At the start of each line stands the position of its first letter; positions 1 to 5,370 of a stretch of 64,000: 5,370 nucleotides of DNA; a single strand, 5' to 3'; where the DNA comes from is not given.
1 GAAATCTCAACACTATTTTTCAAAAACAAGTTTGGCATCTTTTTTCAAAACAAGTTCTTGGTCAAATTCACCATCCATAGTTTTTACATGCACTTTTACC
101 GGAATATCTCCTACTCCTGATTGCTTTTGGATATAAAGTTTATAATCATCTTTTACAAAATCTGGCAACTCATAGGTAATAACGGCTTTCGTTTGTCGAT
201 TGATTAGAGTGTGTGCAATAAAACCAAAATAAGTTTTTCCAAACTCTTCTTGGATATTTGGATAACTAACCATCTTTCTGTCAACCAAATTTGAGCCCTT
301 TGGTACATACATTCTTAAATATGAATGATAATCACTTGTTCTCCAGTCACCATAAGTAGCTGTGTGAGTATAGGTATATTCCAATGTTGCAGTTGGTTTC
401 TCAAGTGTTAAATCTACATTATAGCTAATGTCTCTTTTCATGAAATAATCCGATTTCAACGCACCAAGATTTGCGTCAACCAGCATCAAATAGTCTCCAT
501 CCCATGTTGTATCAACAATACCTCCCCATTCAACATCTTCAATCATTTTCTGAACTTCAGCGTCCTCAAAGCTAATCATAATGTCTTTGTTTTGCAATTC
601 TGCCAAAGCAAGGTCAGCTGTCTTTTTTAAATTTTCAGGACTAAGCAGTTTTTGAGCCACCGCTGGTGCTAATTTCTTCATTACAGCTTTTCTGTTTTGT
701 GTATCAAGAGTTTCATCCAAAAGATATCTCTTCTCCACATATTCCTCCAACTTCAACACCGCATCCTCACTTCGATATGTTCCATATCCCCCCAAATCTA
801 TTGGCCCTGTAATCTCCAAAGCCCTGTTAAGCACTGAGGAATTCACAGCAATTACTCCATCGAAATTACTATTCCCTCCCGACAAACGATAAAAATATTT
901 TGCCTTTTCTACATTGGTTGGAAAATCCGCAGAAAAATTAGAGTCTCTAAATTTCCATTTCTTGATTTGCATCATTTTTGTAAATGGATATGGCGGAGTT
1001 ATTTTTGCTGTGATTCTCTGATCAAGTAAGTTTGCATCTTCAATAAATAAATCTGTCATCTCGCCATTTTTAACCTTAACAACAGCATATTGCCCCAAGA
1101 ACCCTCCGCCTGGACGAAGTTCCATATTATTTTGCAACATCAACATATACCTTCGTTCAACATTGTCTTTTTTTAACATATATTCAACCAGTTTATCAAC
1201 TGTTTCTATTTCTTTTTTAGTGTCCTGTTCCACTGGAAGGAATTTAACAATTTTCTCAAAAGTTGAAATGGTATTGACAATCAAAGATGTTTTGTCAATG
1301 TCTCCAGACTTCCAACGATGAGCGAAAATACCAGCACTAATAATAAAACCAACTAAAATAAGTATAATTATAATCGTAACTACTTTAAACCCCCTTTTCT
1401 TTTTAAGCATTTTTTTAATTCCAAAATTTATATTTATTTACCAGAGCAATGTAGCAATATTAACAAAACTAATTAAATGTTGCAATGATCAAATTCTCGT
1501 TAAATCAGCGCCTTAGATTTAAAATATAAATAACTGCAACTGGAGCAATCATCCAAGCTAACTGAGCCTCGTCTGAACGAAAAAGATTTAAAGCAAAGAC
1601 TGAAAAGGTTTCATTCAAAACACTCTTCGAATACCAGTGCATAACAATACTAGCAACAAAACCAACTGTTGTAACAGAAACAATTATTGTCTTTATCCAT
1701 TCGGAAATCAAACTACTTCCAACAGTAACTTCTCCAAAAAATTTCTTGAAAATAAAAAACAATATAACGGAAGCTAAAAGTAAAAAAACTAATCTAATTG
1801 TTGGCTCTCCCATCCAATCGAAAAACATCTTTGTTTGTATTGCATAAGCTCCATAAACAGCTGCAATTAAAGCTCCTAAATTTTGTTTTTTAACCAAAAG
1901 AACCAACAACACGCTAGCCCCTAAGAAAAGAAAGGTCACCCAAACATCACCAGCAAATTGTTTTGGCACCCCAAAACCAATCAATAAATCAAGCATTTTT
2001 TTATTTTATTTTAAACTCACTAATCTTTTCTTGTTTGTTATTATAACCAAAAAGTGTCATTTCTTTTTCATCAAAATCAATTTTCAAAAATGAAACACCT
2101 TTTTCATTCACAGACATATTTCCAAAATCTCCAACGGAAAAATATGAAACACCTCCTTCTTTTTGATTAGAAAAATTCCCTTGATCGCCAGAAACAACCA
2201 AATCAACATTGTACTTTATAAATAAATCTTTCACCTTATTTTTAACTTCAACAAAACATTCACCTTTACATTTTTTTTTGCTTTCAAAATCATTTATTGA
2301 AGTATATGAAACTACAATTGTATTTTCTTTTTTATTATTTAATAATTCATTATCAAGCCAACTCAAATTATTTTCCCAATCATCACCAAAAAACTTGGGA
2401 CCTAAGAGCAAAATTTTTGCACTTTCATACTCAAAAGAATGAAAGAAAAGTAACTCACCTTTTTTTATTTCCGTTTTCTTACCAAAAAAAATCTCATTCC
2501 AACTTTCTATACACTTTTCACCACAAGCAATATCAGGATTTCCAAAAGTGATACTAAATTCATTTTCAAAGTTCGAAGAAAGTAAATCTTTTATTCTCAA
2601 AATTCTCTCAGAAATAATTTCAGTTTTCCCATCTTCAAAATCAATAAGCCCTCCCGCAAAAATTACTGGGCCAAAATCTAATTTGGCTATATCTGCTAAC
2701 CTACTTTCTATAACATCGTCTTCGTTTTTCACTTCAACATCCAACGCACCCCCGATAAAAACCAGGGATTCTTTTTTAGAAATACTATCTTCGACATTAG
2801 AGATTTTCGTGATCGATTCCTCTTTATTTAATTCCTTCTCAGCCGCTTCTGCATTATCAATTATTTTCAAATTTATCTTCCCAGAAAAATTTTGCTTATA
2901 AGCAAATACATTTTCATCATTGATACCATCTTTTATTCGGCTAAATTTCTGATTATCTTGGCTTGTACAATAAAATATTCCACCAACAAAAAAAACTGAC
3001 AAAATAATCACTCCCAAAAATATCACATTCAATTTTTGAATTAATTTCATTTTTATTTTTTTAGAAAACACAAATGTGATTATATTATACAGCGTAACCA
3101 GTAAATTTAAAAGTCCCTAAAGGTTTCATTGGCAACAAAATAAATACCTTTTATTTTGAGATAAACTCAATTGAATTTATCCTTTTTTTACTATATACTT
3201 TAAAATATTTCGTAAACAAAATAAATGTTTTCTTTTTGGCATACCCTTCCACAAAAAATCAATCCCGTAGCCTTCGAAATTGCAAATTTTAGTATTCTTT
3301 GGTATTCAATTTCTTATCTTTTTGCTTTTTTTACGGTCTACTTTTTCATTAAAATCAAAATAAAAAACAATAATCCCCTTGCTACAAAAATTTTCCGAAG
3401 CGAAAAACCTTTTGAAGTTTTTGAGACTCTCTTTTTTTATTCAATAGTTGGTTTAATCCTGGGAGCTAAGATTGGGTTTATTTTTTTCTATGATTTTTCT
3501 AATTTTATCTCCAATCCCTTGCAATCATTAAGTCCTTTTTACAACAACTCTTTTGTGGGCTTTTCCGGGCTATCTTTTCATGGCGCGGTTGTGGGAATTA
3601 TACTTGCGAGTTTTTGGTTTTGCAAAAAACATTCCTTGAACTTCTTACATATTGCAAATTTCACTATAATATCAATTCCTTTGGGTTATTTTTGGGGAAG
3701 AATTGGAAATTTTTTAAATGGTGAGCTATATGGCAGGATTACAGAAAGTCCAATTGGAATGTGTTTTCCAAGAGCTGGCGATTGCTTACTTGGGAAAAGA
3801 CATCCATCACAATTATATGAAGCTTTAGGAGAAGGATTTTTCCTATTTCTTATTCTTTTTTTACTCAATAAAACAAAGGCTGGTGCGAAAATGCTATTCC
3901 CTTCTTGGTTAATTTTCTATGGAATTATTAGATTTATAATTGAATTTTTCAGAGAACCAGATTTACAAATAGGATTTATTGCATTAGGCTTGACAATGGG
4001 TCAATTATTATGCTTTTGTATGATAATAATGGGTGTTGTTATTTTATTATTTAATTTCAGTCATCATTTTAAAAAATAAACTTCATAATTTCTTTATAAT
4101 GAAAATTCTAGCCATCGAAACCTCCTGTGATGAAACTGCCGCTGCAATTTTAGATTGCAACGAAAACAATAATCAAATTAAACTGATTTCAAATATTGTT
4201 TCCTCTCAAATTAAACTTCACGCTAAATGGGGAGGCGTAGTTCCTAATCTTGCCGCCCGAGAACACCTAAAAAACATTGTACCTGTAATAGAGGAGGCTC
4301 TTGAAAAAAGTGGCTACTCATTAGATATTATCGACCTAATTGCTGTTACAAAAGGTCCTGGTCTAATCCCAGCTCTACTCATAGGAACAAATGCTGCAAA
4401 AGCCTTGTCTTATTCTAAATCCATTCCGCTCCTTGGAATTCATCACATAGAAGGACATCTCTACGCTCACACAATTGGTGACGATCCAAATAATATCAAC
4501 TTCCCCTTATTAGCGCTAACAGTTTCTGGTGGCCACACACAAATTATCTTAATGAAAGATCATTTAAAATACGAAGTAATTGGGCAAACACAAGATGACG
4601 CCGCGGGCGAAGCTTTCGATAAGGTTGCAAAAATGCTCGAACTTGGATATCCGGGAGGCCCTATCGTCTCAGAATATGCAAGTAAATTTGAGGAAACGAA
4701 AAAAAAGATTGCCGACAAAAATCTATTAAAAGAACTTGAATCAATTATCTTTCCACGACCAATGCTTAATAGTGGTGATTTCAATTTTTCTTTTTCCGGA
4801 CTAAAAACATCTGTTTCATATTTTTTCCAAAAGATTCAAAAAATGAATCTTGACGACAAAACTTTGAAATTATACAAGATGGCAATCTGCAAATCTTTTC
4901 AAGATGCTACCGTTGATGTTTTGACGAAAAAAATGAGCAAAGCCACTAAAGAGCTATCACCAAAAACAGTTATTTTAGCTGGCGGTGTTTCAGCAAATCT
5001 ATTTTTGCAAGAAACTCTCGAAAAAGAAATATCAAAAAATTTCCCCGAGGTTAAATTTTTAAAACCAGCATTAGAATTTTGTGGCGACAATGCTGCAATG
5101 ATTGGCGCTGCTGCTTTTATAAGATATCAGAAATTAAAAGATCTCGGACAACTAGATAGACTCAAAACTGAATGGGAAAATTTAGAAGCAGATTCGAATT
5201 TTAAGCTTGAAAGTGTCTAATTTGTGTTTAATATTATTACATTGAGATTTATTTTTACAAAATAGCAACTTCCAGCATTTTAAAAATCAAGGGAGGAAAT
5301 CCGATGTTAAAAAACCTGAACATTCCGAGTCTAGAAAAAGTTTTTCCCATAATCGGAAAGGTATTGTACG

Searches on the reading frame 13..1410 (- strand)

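Call 25: search_protein_families(library=pfam, proteins=[window:13-1410:-], max_evalue=0.001)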
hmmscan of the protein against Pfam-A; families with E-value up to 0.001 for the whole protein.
window:13-1410:- (465 aa): 1 family
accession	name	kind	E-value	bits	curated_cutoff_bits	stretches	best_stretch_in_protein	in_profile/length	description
PF13196.11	DUF4012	-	4.4e-24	86.1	28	1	85-222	3-140/144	Protein of unknown function (DUF4012)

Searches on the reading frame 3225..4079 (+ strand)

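Call 25: search_protein_families(library=pfam, proteins=[window:3225-4079:+], max_evalue=0.001)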
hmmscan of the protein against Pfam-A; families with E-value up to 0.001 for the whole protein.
window:3225-4079:+ (284 aa): 1 family
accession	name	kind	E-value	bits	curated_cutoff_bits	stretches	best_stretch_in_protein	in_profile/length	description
PF01790.23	LGT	-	1.2e-59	202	24.9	1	14-275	1-239/240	Prolipoprotein diacylglyceryl transferase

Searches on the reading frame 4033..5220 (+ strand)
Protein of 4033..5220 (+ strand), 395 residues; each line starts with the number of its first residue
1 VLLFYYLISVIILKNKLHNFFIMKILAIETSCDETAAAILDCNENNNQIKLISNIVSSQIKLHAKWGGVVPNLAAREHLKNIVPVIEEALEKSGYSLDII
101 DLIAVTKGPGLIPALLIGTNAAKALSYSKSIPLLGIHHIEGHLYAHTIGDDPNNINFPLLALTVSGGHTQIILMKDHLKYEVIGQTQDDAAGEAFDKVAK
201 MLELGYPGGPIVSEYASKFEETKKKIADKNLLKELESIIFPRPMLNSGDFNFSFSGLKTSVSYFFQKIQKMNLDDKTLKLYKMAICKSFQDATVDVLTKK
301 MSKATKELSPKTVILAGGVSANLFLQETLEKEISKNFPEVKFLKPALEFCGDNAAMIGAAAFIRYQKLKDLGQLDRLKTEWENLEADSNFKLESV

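Call 25: search_protein_families(library=pfam, proteins=[window:4033-5220:+], max_evalue=0.001)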
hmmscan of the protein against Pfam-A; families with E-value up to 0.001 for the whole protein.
window:4033-5220:+ (395 aa): 3 families
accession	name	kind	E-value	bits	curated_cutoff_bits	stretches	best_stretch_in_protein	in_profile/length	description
PF00814.31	TsaD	-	4.5e-84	282.7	24.8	1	50-358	1-263/264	tRNA N6-adenosine threonylcarbamoyltransferase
PF22521.2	HypF_C_2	-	3.9e-05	24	27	1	263-337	147-221/241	Carbamoyltransferase, Kae1-like Domain, second subdomain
PF01869.26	BcrAD_BadFG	-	0.00068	19.7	31.5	0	304-341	216-252/271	BadF/BadG/BcrA/BcrD ATPase family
